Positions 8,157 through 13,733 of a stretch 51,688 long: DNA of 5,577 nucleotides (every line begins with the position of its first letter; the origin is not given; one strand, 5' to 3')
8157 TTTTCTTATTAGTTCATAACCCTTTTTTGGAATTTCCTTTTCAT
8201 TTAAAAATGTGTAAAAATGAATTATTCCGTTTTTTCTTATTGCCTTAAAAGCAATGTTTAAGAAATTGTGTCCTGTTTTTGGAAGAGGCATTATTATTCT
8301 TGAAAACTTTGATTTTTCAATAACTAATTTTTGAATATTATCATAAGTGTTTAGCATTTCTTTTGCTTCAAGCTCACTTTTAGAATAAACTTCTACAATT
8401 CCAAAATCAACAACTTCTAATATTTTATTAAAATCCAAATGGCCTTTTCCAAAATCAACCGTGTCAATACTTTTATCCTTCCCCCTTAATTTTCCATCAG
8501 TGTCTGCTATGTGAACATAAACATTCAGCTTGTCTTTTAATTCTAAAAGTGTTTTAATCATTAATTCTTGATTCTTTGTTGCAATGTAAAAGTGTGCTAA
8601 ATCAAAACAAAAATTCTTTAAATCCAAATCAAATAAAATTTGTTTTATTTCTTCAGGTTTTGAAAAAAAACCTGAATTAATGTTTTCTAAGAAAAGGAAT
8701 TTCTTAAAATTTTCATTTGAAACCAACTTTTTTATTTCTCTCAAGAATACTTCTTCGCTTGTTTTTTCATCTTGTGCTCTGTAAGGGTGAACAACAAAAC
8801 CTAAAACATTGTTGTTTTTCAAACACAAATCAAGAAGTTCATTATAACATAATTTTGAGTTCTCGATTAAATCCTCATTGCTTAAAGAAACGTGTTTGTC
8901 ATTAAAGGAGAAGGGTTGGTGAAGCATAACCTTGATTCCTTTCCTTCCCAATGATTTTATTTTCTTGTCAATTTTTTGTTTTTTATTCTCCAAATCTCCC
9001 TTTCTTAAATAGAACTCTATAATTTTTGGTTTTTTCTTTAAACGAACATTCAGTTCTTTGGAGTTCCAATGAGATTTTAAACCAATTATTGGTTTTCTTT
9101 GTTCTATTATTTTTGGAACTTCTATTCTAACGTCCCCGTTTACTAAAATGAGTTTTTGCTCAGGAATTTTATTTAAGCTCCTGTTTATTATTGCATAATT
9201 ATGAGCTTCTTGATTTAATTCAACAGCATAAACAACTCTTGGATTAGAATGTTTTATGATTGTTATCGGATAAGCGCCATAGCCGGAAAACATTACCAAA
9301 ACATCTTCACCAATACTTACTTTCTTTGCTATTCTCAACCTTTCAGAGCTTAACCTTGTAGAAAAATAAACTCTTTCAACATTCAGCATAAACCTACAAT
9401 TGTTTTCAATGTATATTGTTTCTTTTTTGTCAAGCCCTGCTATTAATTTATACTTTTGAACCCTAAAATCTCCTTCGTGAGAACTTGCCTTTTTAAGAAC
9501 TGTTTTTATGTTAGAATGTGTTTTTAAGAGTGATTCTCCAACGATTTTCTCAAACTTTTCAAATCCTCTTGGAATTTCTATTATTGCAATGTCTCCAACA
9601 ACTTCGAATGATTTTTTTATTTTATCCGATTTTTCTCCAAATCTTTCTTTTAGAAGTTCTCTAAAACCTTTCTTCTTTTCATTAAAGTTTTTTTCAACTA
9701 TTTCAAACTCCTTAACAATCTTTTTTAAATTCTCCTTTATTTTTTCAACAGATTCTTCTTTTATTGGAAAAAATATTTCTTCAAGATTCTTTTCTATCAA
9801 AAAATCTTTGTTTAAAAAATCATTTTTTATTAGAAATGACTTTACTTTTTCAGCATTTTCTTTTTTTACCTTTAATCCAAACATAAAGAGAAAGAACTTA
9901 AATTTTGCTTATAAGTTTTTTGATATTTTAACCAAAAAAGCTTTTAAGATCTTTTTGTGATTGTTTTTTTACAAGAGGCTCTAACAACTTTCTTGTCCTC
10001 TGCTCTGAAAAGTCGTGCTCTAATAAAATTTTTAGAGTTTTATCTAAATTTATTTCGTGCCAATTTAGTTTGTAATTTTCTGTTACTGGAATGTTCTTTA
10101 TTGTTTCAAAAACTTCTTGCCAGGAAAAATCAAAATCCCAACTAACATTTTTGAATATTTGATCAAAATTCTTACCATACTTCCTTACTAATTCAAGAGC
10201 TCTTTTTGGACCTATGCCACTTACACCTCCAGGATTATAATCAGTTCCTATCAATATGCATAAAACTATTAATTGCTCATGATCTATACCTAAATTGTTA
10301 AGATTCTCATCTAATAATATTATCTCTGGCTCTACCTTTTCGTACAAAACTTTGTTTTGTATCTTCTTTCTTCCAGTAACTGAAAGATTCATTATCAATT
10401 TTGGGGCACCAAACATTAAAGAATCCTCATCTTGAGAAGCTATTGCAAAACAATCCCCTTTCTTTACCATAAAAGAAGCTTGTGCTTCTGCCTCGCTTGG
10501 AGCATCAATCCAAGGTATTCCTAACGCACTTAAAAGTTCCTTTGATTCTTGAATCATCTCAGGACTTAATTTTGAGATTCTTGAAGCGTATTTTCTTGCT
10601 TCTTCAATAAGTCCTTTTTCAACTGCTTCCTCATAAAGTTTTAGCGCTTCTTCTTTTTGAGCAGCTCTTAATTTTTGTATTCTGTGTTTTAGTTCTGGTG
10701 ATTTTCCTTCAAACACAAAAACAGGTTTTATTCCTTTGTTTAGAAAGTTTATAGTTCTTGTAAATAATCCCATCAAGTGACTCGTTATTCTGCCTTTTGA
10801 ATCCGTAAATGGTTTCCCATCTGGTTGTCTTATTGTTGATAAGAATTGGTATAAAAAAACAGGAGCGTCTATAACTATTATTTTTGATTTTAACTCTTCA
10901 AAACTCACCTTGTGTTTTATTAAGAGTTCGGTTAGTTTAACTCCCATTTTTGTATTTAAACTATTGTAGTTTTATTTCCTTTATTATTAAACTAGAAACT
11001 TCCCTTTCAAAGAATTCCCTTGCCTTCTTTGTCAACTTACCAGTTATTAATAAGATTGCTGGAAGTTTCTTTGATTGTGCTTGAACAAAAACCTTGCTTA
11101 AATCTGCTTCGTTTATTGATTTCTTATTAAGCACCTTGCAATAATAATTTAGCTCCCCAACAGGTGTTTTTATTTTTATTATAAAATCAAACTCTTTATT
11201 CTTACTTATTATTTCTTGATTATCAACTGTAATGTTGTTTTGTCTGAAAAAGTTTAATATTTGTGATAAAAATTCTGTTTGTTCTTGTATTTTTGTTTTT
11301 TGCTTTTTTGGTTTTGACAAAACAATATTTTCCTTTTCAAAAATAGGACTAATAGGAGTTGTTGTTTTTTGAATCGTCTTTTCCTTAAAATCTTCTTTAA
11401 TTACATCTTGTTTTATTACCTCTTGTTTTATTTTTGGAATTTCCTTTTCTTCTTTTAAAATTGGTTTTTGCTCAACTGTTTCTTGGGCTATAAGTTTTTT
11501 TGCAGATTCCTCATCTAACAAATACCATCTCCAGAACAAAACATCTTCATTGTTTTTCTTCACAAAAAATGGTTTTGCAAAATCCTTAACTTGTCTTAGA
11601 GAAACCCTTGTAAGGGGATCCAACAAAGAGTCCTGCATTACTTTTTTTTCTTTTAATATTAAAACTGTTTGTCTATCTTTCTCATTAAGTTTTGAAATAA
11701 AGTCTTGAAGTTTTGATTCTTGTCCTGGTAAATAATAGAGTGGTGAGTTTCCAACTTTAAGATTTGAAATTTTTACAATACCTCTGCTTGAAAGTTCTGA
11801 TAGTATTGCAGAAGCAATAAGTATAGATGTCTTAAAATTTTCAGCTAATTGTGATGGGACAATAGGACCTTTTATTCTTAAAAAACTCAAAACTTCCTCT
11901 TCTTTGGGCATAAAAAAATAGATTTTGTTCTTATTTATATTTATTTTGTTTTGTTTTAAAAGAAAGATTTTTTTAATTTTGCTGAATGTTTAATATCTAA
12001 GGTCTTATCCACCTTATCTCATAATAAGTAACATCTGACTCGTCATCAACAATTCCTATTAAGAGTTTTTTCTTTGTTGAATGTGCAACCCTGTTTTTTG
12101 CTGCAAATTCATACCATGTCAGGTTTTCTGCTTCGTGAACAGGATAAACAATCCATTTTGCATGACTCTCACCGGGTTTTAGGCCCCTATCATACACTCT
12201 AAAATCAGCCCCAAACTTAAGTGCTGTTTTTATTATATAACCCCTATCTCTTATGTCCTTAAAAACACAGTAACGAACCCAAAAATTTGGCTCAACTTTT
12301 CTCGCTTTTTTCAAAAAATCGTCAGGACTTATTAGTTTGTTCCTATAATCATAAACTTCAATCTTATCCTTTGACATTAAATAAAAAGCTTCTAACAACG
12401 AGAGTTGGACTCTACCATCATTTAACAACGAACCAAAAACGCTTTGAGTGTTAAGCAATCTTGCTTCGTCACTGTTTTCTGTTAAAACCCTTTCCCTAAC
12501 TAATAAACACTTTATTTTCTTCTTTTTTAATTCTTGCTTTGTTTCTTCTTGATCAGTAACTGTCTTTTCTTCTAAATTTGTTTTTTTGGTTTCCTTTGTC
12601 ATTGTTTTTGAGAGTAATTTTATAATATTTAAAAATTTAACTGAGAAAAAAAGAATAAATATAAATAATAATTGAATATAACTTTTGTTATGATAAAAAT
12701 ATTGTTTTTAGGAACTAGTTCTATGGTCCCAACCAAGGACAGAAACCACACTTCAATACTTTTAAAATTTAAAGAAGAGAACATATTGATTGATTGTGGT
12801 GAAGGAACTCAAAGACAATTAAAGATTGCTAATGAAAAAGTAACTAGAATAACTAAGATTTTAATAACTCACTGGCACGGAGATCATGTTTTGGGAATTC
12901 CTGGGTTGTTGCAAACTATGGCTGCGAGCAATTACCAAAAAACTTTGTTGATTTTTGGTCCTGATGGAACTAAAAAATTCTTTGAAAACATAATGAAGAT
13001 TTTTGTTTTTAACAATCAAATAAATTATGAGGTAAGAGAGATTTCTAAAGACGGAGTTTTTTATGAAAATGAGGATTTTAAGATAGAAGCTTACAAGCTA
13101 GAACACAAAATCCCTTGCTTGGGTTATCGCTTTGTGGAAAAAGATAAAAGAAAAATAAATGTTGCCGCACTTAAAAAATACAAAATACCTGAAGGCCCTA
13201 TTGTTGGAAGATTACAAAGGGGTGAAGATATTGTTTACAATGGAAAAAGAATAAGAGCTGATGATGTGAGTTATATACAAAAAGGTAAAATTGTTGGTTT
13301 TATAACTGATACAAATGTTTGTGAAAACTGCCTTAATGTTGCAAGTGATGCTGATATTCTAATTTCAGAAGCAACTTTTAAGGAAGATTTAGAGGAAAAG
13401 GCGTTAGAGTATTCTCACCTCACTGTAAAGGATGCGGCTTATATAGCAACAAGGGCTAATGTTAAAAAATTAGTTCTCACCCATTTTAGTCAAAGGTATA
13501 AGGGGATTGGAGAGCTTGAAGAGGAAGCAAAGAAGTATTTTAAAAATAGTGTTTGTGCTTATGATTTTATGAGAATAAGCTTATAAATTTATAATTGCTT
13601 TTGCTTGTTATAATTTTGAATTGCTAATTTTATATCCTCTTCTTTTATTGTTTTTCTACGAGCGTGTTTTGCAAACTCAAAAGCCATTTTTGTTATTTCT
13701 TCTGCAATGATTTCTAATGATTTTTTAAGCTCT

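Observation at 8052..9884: Complete TIM-barrel domain nested inside the catalytic domain of a Trm5-type tRNA methyltransferase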

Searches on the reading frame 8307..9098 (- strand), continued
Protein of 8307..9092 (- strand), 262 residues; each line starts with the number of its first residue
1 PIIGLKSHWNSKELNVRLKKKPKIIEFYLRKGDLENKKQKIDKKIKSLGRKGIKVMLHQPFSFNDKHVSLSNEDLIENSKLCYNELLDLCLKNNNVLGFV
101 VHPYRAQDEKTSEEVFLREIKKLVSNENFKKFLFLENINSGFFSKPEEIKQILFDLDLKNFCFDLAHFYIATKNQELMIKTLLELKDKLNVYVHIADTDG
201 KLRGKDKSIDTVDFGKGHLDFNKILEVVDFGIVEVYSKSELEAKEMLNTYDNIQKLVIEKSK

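Call 106: search_protein_families(library=phrogs, proteins=[window:8316-9098:-, P0145, P0158, P0121], max_evalue=0.01)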
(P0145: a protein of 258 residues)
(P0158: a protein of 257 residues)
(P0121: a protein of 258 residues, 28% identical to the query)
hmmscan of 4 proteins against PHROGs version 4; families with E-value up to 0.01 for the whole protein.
window:8316-9098:- (261 aa): 0 families

P0145 (258 aa): 0 families

P0158 (257 aa): 1 family
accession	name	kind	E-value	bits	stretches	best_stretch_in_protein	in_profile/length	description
phrog_5573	-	head and packaging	0.0082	16.6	0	10-86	131-216/250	terminase large subunit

P0121 (258 aa): 0 families

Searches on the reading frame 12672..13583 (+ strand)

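Call 87: search_protein_families(library=pfam, proteins=[window:12672-13583:+], max_evalue=0.001)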
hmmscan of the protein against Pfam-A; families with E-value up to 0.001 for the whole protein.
window:12672-13583:+ (304 aa): 4 families
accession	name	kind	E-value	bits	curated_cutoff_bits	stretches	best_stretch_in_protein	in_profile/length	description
PF12706.13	Lactamase_B_2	-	1e-20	74.7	27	2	37-159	2-135/200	Beta-lactamase superfamily domain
PF00753.33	Lactamase_B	-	5.7e-12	46.4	22.7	1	23-82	3-66/196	Metallo-beta-lactamase superfamily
PF13691.12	Lactamase_B_4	-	1.1e-07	31.8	27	1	18-73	4-61/63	tRNase Z endonuclease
PF23023.1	Anti-Pycsar_Apyc1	-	1.4e-07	31.7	50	1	8-95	3-88/250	Anti-Pycsar protein Apyc1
